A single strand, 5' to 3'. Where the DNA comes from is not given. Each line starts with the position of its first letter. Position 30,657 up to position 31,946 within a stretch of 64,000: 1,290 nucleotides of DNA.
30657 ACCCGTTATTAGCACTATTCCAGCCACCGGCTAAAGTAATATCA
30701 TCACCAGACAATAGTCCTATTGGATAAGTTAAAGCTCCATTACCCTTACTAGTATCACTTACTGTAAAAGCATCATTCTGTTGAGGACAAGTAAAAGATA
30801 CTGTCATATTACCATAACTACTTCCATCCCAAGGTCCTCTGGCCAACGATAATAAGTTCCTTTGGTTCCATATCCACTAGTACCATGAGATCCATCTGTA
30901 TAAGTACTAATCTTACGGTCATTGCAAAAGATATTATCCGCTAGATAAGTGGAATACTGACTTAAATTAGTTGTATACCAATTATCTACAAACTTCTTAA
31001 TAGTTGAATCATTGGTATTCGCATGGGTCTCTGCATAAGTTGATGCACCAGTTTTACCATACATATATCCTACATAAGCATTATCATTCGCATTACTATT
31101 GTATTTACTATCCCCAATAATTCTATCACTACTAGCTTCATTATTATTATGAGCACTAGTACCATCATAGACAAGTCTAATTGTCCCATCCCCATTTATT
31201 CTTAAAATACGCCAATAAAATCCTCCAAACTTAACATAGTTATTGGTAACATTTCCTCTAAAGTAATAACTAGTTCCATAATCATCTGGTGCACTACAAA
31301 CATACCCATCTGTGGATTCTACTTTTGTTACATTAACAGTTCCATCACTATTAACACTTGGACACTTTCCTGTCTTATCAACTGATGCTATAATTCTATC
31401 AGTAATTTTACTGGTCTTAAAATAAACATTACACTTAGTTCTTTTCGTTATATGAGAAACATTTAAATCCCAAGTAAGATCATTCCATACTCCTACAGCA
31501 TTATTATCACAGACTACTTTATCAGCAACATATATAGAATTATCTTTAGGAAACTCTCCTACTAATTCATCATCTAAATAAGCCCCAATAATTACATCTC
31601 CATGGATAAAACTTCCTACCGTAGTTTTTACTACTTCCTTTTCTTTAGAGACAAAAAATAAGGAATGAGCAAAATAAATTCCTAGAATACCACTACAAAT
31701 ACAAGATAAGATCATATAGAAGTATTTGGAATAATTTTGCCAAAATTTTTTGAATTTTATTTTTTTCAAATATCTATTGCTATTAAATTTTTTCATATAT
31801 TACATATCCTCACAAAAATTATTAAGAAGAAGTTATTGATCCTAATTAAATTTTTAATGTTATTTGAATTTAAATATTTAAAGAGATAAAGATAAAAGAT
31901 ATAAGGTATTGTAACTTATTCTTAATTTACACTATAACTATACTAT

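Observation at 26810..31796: Clustered multi-copy surface-protein family: one intact gene, one promoterless partial cassette, one frameshifted copy (possible variation archive)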

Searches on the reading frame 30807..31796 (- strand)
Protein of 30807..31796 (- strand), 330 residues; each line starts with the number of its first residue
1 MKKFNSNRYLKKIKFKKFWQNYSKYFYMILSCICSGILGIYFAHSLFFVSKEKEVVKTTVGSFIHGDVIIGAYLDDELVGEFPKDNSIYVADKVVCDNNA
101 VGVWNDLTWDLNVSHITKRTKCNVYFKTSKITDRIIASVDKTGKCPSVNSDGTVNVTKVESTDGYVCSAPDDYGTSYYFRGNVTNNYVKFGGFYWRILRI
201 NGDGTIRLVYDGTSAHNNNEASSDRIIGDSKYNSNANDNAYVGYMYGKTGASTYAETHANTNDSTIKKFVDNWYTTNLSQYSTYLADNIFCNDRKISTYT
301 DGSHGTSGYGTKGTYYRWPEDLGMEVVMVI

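Call 5: search_protein_families(library=pfam, proteins=[window:30807-31796:-], max_evalue=1)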
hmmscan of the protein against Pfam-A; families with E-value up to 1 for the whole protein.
window:30807-31796:- (330 aa): 0 families

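Call 60: find_homologous_proteins(query=window:30807-31796:-, max_evalue=0.001)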
Query window:30807-31796:- (330 aa): 4111 proteins with E <= 0.001 among 5183 candidates; the best 120 are listed.
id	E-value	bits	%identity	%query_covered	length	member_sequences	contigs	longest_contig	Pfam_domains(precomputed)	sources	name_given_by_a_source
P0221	8.8e-205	697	95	97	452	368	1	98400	-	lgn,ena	-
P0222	1.2e-185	635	95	89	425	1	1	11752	-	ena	-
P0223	5.9e-183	626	84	97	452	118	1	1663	-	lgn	-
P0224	1.6e-175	601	91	88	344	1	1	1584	-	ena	-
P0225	7.4e-163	560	76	97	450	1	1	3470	-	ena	-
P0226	9.1e-155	533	94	75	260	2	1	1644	-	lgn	-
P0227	1.3e-136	473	67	97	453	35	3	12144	-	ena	-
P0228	1.7e-136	473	86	78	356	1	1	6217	-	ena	-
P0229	8.2e-132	458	64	97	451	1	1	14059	-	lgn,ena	-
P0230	4.6e-128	445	63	97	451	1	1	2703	-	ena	-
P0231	7.6e-128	445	63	96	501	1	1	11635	PF19789.7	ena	-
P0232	1.2e-127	444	63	96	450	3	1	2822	-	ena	-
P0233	1.5e-127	444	63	96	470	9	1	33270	PF19789.7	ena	-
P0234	1.7e-127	443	63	96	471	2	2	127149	PF19789.7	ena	-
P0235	2.2e-126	440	61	96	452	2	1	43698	PF19789.7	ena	-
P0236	5.7e-126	438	63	96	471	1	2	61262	PF19789.7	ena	-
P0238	1.9e-125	437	62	96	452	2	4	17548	PF19789.7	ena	-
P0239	2.5e-125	436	61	96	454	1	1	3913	PF19789.7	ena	-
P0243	3.8e-125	436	61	96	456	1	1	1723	PF19789.7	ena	-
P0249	1.5e-124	434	61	96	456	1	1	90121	PF19789.7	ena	-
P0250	1.7e-124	434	61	96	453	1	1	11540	PF19789.7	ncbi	-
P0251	1.8e-124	433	62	96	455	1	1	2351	PF19789.7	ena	-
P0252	2.0e-124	433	61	96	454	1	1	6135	PF19789.7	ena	-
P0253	2.6e-124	433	61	96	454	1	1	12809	PF19789.7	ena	-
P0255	3.0e-124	433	61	96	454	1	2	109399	PF19789.7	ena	-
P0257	3.0e-124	433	61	96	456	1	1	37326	PF19789.7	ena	-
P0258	3.1e-124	433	62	96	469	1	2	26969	PF19789.7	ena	-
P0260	4.9e-124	432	62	96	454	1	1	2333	PF19789.7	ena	-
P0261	5.2e-124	432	62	96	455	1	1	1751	PF19789.7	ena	-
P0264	8.3e-124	431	61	96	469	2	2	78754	PF19789.7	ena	-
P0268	2.1e-123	430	60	96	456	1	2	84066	PF19789.7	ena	-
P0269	2.5e-123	430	62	96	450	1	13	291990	PF19789.7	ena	-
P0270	2.5e-123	430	62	96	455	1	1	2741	PF19789.7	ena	-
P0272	4.3e-123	429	60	96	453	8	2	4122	PF19789.7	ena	-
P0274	5.3e-123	429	61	96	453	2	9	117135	PF19789.7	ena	-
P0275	6.5e-123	428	60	96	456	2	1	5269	PF19789.7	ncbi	-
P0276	7.2e-123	428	60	96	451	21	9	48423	PF19789.7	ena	-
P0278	7.6e-123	428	62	96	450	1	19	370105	PF19789.7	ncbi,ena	-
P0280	7.9e-123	428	62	96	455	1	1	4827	PF19789.7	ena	-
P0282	1.3e-122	427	61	96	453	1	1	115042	PF19789.7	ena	-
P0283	1.4e-122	427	60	96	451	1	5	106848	PF19789.7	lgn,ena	-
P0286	2.1e-122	427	60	96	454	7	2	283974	PF19789.7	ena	-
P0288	3.7e-122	426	61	96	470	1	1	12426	PF19789.7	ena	-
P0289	3.9e-122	426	62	96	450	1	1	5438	PF19789.7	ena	-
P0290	3.9e-122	426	61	96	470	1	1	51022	PF19789.7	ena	-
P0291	4.0e-122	426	62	96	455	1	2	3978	PF19789.7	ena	-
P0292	4.0e-122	426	62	96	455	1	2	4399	PF19789.7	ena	-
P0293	4.9e-122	425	60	96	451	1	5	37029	PF19789.7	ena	-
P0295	5.4e-122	425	62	89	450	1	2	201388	PF19789.7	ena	-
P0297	6.4e-122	425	60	96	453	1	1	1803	PF19789.7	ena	-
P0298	6.5e-122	425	61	96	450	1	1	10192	PF19789.7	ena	-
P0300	6.9e-122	425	61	96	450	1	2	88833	PF19789.7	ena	-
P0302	7.2e-122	425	61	96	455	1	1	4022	PF19789.7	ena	-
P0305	8.6e-122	425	60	96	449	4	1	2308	PF19789.7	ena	-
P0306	8.9e-122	425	60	96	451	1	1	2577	PF19789.7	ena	-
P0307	9.9e-122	424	60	96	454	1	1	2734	PF19789.7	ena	-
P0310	1.2e-121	424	61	96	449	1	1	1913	PF19789.7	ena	-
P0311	2.1e-121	423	59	96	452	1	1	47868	PF19789.7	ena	-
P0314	2.7e-121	423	59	96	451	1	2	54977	PF19789.7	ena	-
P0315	2.9e-121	423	61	96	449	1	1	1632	PF19789.7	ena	-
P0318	3.4e-121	423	61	96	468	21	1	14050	PF19789.7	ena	-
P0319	4.9e-121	422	61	96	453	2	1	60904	PF19789.7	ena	-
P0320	5.3e-121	422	59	96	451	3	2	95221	PF19789.7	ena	-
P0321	6.3e-121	422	59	96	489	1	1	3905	PF19789.7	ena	-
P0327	1.0e-120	421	59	96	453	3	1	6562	PF19789.7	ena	-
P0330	1.4e-120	421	59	96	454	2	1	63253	PF19789.7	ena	-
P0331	1.4e-120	421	59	96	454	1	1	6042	PF19789.7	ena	-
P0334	2.3e-120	420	61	96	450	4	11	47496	PF19789.7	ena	-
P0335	2.5e-120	420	59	96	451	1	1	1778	PF19789.7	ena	-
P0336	3.0e-120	420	59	96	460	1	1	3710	PF19789.7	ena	-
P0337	3.2e-120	419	61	96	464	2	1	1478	PF19789.7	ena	-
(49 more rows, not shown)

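Call 69: predict_structure(alignment_id=A2)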
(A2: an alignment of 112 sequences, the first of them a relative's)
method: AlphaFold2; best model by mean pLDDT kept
length: 452 residues; sequences in the alignment: 112
mean_pLDDT: 83.3   pTM: 0.74
mean pLDDT of the five models: 83.3, 81.0, 77.9, 77.3, 73.8
residues with pLDDT >= 90: 182; 70-90: 211; 50-70: 38; < 50: 21
segments of 3 or more residues with pLDDT < 50: 47-65
pLDDT, mean of each block of 10 residues (from residue 1): 70 80 80 82 57 36 57 83 75 88 81 83 86 76 76 83 86 86 92 95 92 95 97 93 87 88 87 95 85 84 92 92 83 74 64 70 91 92 95 89 94 89 96 88 89 51
secondary structure, 60 per line:
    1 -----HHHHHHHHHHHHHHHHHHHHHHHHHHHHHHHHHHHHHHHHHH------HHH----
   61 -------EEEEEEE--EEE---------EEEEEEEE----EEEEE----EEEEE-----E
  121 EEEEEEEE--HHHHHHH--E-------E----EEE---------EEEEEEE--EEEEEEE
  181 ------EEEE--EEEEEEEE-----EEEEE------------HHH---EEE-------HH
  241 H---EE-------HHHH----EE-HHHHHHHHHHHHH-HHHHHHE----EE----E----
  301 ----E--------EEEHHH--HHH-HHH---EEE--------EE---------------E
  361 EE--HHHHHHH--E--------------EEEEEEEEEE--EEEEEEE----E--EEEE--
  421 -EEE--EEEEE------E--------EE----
elements in order: H6-47 E68-74 E77-79 E89-96 E101-105 E110-114 E120-128 H131-137 E153-155 E165-171 E174-180 E187-190 E193-200 E206-210 E229-231 H254-257 H265-277 H279-284 E314-316 E332-334 E360-362 H365-371 E389-398 E401-407 E415-418 E422-424 E427-431
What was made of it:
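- On M. penetrans mpl-type system: The N-terminus is modelled as one long helix, residues 6-47 (call 69).
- Fold: the AlphaFold2 model has pLDDT 83 (call 69).
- Tried and rejected: A second run on intact C with 112 more diverse sequences worked (call 69).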

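Call 71: fold_search(model_id=the predicted structure, library=pdb)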
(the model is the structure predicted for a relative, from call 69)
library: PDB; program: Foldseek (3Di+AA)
matches with E <= 10: 126; with E <= 0.001: 0
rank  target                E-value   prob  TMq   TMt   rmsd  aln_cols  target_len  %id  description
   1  8q4e_A                2.4e-01  0.41  0.11  0.34   6.9        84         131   17  Structure of Legionella pneumophila Lcl C-terminal domain (released 2023-12-27)
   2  9huh_B                8.4e-01  0.03  0.08  0.06  17.0       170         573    8  CryoEM structure of human peptidylarginine deiminase type 4 (PAD4) in 10 mM calcium (released 2025-10-22)
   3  9hjm_H                9.4e-01  0.02  0.08  0.08  19.5       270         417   11  Porphyromonas gingivalis BAM complex (released 2025-11-19)
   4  9huh_A                2.0e+00  0.01  0.07  0.06  16.9       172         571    8  CryoEM structure of human peptidylarginine deiminase type 4 (PAD4) in 10 mM calcium (released 2025-10-22)
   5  7sqc_M1               2.0e+00  0.01  0.07  0.06  17.4       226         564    9  Ciliary C1 central pair apparatus isolated from Chlamydomonas reinhardtii (released 2022-04-13)
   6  6kk9_C                2.2e+00  0.01  0.07  0.12   9.6        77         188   17  A Crystal structure of OspA mutant (released 2020-07-29)
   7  2y5p_A                2.4e+00  0.08  0.09  0.34   6.5        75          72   16  B-repeat of Listeria monocytogenes InlB (internalin B) (released 2011-02-23)
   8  2y5p_D                2.4e+00  0.08  0.09  0.35   6.9        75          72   19  B-repeat of Listeria monocytogenes InlB (internalin B) (released 2011-02-23)
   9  2vqp                  2.4e+00  0.01  0.07  0.11  13.9       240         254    9  Structure of the matrix protein from human Respiratory Syncytial Virus (released 2009-02-17)
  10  8ton                  2.6e+00  0.01  0.08  0.12  16.9       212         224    8  Crystal Structure of Engineered Mouse Protocadherin-15 EC3-EC7 Connection (released 2024-08-14)
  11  6lsr_3                2.7e+00  0.01  0.05  0.08  15.7       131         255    7  Cryo-EM structure of a pre-60S ribosomal subunit - state B (released 2020-08-26)
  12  6suf_F                3.3e+00  0.01  0.08  0.03  15.5       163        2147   10  Structure of Photorhabdus luminescens Tc holotoxin pore (released 2019-11-06)
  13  2vh4_B                3.3e+00  0.01  0.07  0.07  17.5       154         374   10  Structure of a loop C-sheet serpin polymer (released 2008-01-08)
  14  8pkp_A                3.5e+00  0.01  0.07  0.03  17.6       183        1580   10  Cryo-EM structure of the apo Anaphase-promoting complex/cyclosome (APC/C) at 3.2 Angstrom resolution (released 2023-07-19)
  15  5k36_C                3.7e+00  0.02  0.06  0.08  19.1       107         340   11  Structure of an eleven component nuclear RNA exosome complex bound to RNA (released 2016-11-02)
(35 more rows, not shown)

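Call 73: fold_search(model_id=the predicted structure, library=viral)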
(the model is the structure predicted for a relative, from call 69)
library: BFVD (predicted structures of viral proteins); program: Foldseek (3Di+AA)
matches with E <= 10: 313; with E <= 0.001: 7
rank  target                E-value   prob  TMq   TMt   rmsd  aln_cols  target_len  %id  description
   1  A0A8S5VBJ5            1.1e-05  1.00  0.27  0.43  17.0       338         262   13  ATP-binding sugar transporter [Myoviridae sp. ctbEa13]
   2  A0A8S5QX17            1.2e-05  1.00  0.23  0.17  17.4       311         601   12  Concanavalin A-like lectin/glucanase superfamily protein [Siphoviridae sp. ctcuE16]
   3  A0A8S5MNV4            7.4e-05  1.00  0.26  0.51   8.7       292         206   12  DUF6273 domain-containing protein [Myoviridae sp. ctI7W9]
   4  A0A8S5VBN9            1.1e-04  1.00  0.28  0.36   8.4       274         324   13  DUF6273 domain-containing protein [Myoviridae sp. ctbEa13]
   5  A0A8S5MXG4            2.0e-04  0.60  0.20  0.15  23.2       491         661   10  DUF6273 domain-containing protein [Siphoviridae sp. ct91l7]
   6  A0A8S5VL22            3.4e-04  1.00  0.33  0.21  11.0       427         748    9  (no name in the UniProt tables at hand)
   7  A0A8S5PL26            7.9e-04  0.99  0.27  0.25  13.9       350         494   12  DUF6273 domain-containing protein [Siphoviridae sp. ctOSJ35]
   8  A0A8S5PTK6            1.2e-03  1.00  0.25  0.26   7.3       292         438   13  Uncharacterized protein [Myoviridae sp. ctzS633]
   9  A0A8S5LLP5            1.5e-03  0.98  0.24  0.16  11.1       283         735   13  Interferon alpha/beta receptor 1, Interferon I interferon signaling complex [Siphoviridae sp. ctvok7]
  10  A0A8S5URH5            1.7e-03  0.98  0.24  0.32   8.9       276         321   11  Uncharacterized protein [Myoviridae sp. ctsIb3]
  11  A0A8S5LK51            1.1e-02  0.90  0.24  0.28  12.6       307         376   11  DUF6273 domain-containing protein [Siphoviridae sp. ctnhN1]
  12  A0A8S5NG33            1.5e-02  0.72  0.24  0.24  18.8       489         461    6  Receptor Binding Protein [Siphoviridae sp. ctHEr2]
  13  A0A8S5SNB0            3.1e-02  0.90  0.22  0.55   8.6       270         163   10  DUF6273 domain-containing protein [Siphoviridae sp. ctCb814]
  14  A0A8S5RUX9            3.1e-02  0.66  0.22  0.19  12.6       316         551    7  (no name in the UniProt tables at hand)
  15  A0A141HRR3            5.1e-02  0.77  0.29  0.11   8.0       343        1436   11  (no name in the UniProt tables at hand)
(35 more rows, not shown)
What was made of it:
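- On DUF6273 (PF19789): The model of intact C (pLDDT 83, pTM 0.74, call 69) matches phage DUF6273 proteins with Foldseek E = 1e-5 to 8e-4 and probability 0.6 to 1.0 for the named DUF6273 hits (call 73).
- Checked: A structure model matches phage DUF6273 proteins (call 73).
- Foldseek gives E = 1e-5 to 8e-4 against phage DUF6273 proteins (call 73).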

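Call 80: search_protein_families(library=pfam, proteins=[P0221], max_evalue=0.01)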
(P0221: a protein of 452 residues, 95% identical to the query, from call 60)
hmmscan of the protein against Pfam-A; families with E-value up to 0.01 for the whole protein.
P0221 (452 aa): 0 families
